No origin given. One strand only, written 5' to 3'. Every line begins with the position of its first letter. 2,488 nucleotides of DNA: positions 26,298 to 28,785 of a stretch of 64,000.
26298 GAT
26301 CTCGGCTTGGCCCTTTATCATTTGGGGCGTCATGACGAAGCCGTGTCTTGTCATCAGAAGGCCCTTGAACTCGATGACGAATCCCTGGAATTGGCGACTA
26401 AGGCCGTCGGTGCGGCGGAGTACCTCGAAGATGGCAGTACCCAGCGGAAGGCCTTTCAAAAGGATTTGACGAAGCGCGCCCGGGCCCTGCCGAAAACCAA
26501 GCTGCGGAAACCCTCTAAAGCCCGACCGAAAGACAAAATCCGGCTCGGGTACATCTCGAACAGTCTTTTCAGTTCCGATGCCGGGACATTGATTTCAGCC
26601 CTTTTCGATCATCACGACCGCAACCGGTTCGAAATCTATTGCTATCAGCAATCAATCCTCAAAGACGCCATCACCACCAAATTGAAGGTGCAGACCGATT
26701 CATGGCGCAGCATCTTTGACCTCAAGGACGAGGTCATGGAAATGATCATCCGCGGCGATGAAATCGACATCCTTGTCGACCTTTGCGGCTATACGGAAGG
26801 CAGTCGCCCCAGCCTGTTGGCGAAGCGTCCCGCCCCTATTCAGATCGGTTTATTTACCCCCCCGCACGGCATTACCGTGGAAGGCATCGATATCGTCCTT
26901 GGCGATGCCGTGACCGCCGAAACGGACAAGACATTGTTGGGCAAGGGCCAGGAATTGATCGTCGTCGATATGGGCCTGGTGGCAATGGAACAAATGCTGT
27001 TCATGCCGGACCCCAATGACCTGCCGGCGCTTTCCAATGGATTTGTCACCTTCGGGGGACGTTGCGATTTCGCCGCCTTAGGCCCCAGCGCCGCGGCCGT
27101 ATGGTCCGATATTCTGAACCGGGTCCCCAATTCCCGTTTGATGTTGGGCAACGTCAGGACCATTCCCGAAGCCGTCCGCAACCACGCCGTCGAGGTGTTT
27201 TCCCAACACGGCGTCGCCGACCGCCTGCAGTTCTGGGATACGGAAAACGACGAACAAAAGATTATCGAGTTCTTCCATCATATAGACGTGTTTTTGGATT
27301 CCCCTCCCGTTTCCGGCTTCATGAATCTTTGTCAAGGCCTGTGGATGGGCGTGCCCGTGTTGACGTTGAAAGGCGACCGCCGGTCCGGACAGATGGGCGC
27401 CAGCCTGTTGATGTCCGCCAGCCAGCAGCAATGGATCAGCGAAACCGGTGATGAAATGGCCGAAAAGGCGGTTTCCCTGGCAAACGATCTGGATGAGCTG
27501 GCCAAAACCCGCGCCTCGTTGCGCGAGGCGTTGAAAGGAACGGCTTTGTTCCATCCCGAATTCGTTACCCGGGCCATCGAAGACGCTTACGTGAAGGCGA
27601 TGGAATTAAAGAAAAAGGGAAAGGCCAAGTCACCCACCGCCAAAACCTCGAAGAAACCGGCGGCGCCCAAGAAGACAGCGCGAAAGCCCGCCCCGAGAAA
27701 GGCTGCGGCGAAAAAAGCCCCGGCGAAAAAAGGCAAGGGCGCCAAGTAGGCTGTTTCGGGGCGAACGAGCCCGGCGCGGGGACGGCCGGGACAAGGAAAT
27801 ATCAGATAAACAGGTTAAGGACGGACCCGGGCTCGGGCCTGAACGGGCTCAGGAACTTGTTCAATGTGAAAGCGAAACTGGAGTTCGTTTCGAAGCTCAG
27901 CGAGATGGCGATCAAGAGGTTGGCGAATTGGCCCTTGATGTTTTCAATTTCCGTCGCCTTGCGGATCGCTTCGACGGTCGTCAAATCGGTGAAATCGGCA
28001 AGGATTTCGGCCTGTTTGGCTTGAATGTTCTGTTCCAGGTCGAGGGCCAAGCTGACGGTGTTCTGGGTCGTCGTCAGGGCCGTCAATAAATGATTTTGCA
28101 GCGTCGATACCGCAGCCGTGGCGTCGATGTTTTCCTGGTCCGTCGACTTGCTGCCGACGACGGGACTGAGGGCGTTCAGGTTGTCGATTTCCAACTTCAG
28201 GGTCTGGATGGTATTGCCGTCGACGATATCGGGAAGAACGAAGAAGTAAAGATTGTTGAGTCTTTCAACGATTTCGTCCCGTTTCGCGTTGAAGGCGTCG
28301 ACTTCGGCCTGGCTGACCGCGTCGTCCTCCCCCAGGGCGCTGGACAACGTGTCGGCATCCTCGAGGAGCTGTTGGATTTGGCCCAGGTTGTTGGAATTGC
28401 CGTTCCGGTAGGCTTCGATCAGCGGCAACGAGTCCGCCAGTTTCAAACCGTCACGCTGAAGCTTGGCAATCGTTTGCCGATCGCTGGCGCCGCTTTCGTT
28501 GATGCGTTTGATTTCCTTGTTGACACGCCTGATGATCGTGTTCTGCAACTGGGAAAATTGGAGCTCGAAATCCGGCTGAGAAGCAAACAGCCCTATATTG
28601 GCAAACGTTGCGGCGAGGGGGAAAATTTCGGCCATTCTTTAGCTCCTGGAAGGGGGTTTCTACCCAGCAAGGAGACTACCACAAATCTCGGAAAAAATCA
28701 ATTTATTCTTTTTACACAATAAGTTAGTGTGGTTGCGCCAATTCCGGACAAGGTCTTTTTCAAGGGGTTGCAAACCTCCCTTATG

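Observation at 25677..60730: A ~35-kb flagellin glycosylation island stacks three candidate transferase classes (3x Maf, 1x FlmG-like TPR-GT41, 2x TPR-GT9) around one flagellin gene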

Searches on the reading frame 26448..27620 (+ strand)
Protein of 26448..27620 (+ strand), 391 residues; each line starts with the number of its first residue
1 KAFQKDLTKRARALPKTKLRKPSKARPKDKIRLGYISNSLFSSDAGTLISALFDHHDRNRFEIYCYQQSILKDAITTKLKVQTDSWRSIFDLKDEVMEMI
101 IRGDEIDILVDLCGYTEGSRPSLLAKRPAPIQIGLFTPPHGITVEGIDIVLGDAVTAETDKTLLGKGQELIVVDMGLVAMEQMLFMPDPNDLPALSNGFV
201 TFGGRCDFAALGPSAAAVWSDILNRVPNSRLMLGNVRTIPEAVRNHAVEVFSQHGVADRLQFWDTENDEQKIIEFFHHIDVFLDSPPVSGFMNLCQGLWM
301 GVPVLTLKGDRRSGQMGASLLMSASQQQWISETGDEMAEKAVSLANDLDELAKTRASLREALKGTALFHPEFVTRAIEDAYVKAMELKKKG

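Call 82: search_solved_structures(query=window:26448-27620:+, max_evalue=0.00001, show_alignments=5)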
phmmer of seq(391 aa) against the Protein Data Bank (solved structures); distinct sequences matched with E-value up to 0.00001: 19.
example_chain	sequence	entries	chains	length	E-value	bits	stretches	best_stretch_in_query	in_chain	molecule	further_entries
5djs_A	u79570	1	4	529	2.5e-46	161.3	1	21-383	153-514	Tetratricopeptide TPR_2 repeat protein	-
7y4i_A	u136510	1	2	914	3.1e-43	151.1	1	27-382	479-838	Probable UDP-N-acetylglucosamine--peptide N-acetylglucosaminyltransferase SPINDLY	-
8dtf_A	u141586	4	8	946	8.8e-43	149.6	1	27-382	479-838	Probable UDP-N-acetylglucosamine--peptide N-acetylglucosaminyltransferase SPINDLY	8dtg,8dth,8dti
3pe3_A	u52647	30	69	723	4.8e-25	91.3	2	210-386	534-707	UDP-N-acetylglucosamine--peptide N-acetylglucosaminyltransferase 110 kDa subunit | UDP-N-ACETYLGLUCOSAMINE--PEPTIDE N-ACETYLGLUCOSAMINYL TRANSFERASE 110 KDA SUB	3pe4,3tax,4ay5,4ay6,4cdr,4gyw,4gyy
8cm9_A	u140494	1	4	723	5.9e-25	91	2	210-386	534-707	UDP-N-acetylglucosamine--peptide N-acetylglucosaminyltransferase 110 kDa subunit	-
6ibo_A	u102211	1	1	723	6.5e-25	90.8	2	210-386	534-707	UDP-N-acetylglucosamine--peptide N-acetylglucosaminyltransferase 110 kDa subunit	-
6q4m_A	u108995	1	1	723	6.6e-25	90.8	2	210-386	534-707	UDP-N-acetylglucosamine--peptide N-acetylglucosaminyltransferase 110 kDa subunit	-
6tka_AAA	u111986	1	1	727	1.2e-24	90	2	210-386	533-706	UDP-N-acetylglucosamine--peptide N-acetylglucosaminyltransferase 110 kDa subunit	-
5hgv_A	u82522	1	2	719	1.2e-24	89.9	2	210-386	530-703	UDP-N-acetylglucosamine--peptide N-acetylglucosaminyltransferase 110 kDa subunit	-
5lwv_A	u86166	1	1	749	1.3e-24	89.9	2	210-386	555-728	Host cell factor 1,UDP-N-acetylglucosamine--peptide N-acetylglucosaminyltransferase 110 kD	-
5lvv_A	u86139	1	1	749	1.6e-24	89.6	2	210-386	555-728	UDP-N-acetylglucosamine--peptide N-acetylglucosaminyltransferase 110 kDa subunit,UDP-N-ace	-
5nps_A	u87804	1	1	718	1.8e-24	89.4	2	210-386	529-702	UDP-N-acetylglucosamine--peptide N-acetylglucosaminyltransferase 110 kDa subunit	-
5npr_A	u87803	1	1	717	1.8e-24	89.3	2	210-386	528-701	UDP-N-acetylglucosamine--peptide N-acetylglucosaminyltransferase 110 kDa subunit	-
5a01_A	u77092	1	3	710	2.2e-24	89.1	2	23-158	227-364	O-GLYCOSYLTRANSFERASE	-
7yeh_B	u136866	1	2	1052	4.5e-24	88.1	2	210-386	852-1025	UDP-N-acetylglucosamine--peptide N-acetylglucosaminyltransferase 110 kDa subunit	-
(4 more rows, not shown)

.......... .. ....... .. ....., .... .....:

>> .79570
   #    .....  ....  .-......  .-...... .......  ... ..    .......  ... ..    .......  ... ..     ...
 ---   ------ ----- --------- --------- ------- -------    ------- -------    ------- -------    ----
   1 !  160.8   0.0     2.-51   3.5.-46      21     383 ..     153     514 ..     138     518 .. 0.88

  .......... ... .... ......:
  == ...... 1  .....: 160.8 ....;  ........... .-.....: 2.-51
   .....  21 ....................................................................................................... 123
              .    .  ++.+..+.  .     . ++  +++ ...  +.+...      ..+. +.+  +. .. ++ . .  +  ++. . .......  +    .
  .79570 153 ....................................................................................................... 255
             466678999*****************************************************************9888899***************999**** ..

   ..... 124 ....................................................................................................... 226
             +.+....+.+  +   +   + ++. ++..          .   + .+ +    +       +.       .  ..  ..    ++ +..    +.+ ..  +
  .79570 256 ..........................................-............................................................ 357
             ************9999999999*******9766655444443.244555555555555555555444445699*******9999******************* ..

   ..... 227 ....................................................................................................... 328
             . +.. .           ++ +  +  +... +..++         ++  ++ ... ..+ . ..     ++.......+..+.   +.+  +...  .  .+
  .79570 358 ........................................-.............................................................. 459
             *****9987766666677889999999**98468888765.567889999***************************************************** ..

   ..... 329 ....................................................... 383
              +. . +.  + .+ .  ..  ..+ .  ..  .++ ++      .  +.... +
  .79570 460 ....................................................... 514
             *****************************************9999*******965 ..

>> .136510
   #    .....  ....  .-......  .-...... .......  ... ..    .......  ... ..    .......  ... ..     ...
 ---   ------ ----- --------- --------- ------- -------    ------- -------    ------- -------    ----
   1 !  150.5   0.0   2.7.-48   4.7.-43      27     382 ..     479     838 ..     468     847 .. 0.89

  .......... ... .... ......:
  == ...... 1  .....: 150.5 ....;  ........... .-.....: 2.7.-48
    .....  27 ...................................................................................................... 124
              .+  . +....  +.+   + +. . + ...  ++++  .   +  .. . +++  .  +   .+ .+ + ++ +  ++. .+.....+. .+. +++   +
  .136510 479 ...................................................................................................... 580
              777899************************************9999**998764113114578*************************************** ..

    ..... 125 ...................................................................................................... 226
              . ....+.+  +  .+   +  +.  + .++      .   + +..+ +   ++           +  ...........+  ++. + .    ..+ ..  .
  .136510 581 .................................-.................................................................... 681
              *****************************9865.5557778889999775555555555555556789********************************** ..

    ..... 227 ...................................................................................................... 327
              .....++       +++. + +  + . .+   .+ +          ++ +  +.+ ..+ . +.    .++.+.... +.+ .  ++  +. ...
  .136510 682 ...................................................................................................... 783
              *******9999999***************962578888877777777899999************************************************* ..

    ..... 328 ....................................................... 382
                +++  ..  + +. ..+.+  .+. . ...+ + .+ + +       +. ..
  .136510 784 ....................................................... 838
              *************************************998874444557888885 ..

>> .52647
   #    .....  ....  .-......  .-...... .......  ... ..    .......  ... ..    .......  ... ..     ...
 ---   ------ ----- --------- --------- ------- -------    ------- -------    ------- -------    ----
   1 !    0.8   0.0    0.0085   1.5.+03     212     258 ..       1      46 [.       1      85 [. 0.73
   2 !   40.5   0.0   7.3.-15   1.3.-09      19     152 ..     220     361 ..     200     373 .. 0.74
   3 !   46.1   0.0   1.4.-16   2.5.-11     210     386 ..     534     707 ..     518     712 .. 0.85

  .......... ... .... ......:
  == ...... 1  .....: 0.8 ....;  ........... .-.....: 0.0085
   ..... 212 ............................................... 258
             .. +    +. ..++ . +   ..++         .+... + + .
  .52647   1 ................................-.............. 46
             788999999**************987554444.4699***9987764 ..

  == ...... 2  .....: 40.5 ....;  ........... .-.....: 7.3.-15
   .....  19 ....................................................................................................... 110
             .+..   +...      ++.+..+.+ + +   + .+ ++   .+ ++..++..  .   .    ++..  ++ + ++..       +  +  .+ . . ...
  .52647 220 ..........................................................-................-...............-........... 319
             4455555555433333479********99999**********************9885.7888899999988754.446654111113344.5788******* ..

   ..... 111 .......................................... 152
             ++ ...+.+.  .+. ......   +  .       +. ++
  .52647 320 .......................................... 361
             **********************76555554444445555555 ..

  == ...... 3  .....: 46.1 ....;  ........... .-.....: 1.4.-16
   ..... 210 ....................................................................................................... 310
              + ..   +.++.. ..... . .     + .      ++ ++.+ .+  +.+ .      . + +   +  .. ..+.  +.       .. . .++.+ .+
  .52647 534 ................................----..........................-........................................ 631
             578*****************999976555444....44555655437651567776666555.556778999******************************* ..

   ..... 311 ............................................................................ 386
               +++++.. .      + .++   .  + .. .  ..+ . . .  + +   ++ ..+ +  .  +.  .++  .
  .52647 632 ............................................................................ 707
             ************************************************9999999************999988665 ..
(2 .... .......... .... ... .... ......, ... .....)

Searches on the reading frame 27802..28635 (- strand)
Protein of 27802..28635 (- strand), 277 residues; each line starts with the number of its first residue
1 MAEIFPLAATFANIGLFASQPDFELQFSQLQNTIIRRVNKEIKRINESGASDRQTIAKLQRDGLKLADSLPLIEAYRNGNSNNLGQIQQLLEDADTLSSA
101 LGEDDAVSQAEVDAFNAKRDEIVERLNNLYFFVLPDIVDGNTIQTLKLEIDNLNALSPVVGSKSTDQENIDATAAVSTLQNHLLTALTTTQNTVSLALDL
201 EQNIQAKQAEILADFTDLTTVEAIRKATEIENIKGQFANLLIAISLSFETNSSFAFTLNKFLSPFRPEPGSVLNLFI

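Call 3: search_protein_families(library=pfam, proteins=[window:27802-28635:-], max_evalue=0.01)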
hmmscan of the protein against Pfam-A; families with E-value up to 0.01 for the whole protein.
window:27802-28635:- (277 aa): 0 families

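Call 7: search_protein_families(library=ncbifam, proteins=[window:27802-28635:-], max_evalue=0.001)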
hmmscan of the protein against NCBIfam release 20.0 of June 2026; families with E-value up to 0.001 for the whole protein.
window:27802-28635:- (277 aa): 0 families

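Call 77: search_solved_structures(query=A3, max_evalue=10)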
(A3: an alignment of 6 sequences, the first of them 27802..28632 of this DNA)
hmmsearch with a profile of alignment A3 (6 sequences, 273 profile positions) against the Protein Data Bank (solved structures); distinct sequences matched with E-value up to 10: 2.
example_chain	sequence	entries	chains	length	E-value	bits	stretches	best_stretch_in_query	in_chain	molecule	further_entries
4iww_A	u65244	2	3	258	0.62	12.3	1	30-63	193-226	Unnatural Amino Acid Mediated Metalloprotein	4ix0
8w3y_A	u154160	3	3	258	0.81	12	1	32-63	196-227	Hydroxyquinoline fluorescent protein | Hydroxyquinonline fluorescent protein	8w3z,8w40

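Call 78: search_protein_families(library=pfam, alignment_id=A3, max_evalue=10)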
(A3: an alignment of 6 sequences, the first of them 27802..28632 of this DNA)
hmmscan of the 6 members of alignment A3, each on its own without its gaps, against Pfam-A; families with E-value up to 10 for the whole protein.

A. member 1, window:27802-28632:- (276 aa): 3 families
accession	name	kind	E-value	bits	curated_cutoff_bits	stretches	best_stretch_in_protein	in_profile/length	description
PF08172.17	CASP_C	-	0.028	14.2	28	1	37-99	103-165/252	CASP C terminal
PF12700.13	HlyD_2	-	0.2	10.8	25.1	1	28-133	101-206/416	HlyD family secretion protein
PF08650.15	DASH_Dad4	-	1.8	9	29.8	1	27-87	6-66/71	DASH complex subunit Dad4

B. families by the number of members that match (of 6 scanned): 21 families
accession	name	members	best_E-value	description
PF17045.10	CEP63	1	0.0087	Centrosomal protein of 63 kDa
PF08172.17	CASP_C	1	0.028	CASP C terminal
PF23831.1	DUF7201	1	0.029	Coiled-coil region of unknown function (DUF7201)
PF09304.16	Cortex-I_coil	1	0.036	Cortexillin coiled-coil region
PF00834.25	Ribul_P_3_epim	1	0.04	Ribulose-phosphate 3 epimerase family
PF22798.2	DUF5817_CT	1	0.056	DUF5817, C-terminal domain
PF20436.4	LonB_AAA-LID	1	0.076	Archaeal LonB, AAA+ ATPase LID domain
PF14479.11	HeLo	1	0.088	Prion-inhibition and propagation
PF11559.13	ADIP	1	0.093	Afadin- and alpha -actinin-Binding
PF25783.1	BigA_beta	1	0.13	BigA beta sandwich domain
PF06331.17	Tfb5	1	0.17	Transcription factor TFIIH complex subunit Tfb5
PF12700.13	HlyD_2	1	0.2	HlyD family secretion protein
PF04977.20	DivIC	1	0.36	Septum formation initiator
PF00170.26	bZIP_1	1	0.45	bZIP transcription factor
PF24615.2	Spectrin_Anc-1_2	1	0.54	Nuclear anchorage protein 1, spectrin repeat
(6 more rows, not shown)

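Call 89: find_homologous_proteins(query=window:27802-28635:-, max_evalue=0.00001)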
Query window:27802-28635:- (277 aa): 40 proteins with E <= 0.00001 among 2211 candidates.
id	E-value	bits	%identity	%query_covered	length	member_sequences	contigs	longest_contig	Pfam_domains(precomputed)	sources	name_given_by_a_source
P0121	4.9e-167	572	100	100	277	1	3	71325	-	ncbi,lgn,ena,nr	ncbi:MAG: hypothetical protein IH994_00130 [Proteobacteria bacterium]|nr:hypothetical protein [Pseud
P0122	7.5e-142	489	86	100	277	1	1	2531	-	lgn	-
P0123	1.8e-138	478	83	100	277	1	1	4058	-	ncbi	-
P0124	4.5e-131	454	79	100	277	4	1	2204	-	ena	-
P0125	4.2e-110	385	70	100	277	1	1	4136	-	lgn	-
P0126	3.2e-101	356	65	100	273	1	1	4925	-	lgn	-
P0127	8.7e-101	355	65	100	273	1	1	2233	-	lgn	-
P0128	1.3e-99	351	64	100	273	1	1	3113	-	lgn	-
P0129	4.6e-99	349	65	100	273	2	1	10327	-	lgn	-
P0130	6.4e-99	349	64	100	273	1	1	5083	-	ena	-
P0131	1.0e-98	348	66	100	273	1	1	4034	-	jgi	jgi:hypothetical protein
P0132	2.1e-98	347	63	100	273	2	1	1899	-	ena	-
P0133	2.8e-98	347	64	100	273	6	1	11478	-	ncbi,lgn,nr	ncbi:MAG: hypothetical protein HYW28_06310 [Rhodospirillales bacterium]|nr:hypothetical protein [Rho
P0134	7.8e-96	339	63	100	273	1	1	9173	-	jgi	jgi:hypothetical protein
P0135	7.7e-95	335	63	100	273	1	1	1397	-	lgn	-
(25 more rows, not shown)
